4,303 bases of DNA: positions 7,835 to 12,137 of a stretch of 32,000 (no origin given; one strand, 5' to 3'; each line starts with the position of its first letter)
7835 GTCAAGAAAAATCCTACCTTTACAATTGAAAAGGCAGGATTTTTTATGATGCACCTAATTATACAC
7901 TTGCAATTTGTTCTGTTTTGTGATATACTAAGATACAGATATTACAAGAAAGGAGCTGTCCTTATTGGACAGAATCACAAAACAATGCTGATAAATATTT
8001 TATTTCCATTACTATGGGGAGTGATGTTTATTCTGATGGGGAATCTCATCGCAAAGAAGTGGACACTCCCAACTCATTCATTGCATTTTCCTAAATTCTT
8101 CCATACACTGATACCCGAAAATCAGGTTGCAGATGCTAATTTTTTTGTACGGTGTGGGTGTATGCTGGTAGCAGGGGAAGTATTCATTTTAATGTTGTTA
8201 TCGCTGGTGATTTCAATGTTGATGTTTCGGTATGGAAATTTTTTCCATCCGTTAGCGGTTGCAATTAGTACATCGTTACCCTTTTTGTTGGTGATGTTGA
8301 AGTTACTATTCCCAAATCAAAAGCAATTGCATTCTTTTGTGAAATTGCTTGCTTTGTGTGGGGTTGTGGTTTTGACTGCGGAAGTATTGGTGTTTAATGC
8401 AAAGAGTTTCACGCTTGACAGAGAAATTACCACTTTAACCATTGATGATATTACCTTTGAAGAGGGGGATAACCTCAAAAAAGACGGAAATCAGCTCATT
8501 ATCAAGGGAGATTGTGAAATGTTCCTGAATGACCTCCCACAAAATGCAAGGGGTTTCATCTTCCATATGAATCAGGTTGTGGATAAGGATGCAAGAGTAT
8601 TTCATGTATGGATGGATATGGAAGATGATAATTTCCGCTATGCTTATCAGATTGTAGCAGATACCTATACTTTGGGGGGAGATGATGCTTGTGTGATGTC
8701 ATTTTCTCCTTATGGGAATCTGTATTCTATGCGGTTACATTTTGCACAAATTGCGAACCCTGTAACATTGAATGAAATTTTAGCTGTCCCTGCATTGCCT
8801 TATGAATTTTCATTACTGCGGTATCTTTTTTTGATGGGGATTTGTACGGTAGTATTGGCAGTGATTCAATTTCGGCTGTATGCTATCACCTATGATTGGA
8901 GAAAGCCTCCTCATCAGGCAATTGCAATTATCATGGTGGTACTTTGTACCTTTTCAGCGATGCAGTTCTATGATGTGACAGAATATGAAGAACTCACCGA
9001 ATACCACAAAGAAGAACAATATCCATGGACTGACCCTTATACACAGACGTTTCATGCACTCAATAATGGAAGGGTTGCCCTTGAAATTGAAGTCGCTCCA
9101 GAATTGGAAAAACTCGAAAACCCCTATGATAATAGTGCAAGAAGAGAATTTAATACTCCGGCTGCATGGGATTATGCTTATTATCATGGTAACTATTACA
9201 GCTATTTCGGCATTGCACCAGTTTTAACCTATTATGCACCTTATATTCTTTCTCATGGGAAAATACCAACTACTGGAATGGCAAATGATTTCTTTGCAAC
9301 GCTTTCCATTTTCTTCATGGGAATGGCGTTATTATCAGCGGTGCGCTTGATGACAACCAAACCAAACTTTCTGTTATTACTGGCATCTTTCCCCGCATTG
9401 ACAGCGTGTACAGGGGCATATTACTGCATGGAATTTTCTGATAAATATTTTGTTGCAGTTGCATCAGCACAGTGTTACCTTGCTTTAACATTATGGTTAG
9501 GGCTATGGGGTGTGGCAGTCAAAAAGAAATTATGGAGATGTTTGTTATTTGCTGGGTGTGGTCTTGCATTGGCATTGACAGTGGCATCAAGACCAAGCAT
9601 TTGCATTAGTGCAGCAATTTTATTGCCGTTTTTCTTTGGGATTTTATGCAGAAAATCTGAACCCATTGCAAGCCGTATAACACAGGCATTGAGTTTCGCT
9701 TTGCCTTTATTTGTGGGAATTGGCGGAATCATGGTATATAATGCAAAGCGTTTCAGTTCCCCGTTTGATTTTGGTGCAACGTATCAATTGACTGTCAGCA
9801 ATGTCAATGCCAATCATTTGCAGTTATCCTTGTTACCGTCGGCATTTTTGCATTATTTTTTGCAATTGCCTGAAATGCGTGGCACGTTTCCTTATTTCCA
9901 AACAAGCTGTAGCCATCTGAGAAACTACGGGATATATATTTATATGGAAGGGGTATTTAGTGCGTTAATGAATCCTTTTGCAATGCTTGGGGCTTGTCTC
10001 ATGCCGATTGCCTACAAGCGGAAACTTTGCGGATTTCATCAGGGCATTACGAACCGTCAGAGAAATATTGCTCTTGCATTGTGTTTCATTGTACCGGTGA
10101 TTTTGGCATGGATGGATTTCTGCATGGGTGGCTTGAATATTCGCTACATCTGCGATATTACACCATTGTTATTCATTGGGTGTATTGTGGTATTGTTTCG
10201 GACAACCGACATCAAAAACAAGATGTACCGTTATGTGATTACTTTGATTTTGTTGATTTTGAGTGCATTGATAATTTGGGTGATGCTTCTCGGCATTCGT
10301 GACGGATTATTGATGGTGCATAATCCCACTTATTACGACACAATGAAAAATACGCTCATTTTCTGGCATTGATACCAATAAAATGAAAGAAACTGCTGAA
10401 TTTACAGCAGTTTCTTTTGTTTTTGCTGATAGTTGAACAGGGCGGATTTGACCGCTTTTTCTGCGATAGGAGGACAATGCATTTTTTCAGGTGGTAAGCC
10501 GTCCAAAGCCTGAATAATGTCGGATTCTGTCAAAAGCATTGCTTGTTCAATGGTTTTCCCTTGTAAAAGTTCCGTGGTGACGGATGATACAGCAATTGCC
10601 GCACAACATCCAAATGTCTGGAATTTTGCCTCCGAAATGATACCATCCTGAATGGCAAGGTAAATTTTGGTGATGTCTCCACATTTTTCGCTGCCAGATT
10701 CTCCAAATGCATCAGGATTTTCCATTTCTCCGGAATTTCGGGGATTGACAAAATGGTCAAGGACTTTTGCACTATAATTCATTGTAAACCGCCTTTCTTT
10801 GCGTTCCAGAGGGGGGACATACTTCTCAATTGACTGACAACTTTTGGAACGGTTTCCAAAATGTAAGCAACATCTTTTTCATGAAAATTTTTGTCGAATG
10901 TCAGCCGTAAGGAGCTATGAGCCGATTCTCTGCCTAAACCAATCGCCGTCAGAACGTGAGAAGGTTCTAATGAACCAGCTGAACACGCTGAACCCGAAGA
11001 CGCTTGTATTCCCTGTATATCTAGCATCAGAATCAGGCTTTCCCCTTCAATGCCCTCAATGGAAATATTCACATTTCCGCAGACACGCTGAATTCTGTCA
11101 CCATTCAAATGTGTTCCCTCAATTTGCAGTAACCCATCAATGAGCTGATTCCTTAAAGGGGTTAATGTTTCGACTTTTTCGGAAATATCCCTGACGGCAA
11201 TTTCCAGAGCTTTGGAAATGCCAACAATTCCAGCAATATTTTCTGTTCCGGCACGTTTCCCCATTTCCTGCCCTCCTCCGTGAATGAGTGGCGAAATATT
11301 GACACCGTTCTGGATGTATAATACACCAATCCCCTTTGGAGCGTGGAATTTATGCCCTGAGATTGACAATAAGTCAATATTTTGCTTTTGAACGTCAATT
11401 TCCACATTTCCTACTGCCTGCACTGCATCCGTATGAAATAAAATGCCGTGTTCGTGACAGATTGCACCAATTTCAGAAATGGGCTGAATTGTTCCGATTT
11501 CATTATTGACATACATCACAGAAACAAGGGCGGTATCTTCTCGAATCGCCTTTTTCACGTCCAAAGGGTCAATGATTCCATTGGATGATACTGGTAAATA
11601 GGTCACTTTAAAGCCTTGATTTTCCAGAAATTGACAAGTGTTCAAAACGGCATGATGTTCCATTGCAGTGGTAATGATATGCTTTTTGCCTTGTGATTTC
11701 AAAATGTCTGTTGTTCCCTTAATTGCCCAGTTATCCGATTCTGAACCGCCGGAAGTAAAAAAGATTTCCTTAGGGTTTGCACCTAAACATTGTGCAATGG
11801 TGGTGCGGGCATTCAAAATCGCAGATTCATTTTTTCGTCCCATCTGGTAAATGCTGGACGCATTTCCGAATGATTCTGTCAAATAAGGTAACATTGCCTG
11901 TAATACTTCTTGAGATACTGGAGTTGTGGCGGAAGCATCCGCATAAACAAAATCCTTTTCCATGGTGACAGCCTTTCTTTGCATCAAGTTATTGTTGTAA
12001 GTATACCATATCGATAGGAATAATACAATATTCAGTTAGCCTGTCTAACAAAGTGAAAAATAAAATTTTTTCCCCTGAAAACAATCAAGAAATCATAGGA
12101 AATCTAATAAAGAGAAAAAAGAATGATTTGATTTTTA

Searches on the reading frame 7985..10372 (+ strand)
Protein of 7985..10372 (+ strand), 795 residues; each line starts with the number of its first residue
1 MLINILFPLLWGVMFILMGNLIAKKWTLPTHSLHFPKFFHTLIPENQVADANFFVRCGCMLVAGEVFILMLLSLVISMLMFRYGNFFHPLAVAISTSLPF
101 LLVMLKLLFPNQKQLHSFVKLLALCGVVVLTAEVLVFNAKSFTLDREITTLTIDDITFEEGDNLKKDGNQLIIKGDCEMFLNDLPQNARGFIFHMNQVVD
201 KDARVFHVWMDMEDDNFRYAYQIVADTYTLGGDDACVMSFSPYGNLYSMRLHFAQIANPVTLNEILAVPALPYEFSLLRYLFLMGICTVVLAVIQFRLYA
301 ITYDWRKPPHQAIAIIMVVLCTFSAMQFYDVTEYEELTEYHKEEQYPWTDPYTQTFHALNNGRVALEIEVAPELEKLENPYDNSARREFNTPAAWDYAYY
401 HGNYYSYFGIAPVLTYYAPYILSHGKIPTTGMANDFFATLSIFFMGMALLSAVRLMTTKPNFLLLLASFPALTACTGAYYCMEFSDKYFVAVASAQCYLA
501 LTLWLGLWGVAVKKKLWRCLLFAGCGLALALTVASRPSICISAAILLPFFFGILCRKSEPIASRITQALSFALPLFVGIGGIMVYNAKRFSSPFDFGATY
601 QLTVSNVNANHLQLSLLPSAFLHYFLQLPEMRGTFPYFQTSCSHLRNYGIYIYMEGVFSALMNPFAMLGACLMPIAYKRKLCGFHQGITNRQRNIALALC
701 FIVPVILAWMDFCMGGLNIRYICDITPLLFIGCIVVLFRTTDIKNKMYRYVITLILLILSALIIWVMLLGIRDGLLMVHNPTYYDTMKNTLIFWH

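Call 79: search_protein_families(library=pfam, proteins=[window:7985-10372:+], max_evalue=0.00001)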
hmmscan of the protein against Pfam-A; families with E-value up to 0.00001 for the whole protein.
window:7985-10372:+ (795 aa): 0 families

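Call 95: find_homologous_proteins(query=window:7985-10372:+, max_evalue=1e-20)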
Query window:7985-10372:+ (795 aa): 10 proteins with E <= 1e-20 among 8000 candidates.
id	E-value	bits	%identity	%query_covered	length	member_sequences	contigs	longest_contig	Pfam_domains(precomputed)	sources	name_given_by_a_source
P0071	0.0e+0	1826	99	100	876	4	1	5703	-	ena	-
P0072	0.0e+0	1400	75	98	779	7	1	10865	-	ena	-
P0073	0.0e+0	1041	82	69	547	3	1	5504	-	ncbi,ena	-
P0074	5.9e-201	688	42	100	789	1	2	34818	-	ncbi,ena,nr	ncbi:MAG: hypothetical protein IKN55_08505 [Oscillospiraceae bacterium]|nr:hypothetical protein [Osc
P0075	1.8e-152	528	37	100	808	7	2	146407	-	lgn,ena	-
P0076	4.1e-141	490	37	94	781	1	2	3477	-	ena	-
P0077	3.6e-138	480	37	85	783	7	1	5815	-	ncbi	-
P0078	4.3e-137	477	35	100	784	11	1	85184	-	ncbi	-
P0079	4.4e-126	441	36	86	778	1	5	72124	-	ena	-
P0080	7.6e-125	436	37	77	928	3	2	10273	-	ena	-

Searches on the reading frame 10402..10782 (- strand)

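Call 79: search_protein_families(library=pfam, proteins=[window:10402-10782:-], max_evalue=0.00001)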
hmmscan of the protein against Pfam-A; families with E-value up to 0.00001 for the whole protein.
window:10402-10782:- (126 aa): 1 family
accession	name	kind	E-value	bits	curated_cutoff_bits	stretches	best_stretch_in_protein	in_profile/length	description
PF01592.21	NifU_N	-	2.9e-41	141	22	1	3-124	2-126/127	NifU-like N terminal domain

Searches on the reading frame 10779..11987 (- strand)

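Call 79: search_protein_families(library=pfam, proteins=[window:10779-11987:-], max_evalue=0.00001)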
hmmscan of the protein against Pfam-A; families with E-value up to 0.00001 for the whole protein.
window:10779-11987:- (402 aa): 3 families
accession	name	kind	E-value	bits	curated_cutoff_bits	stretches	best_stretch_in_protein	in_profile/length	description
PF00266.25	Aminotran_5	-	1.4e-83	281.4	21.5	1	14-374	1-369/371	Aminotransferase class-V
PF01041.23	DegT_DnrJ_EryC1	-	1.5e-07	31.4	19.8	1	101-195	64-153/360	DegT/DnrJ/EryC1/StrS aminotransferase family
PF01212.27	Beta_elim_lyase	-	9.9e-07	28.8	27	1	63-195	40-176/288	Beta-eliminating lyase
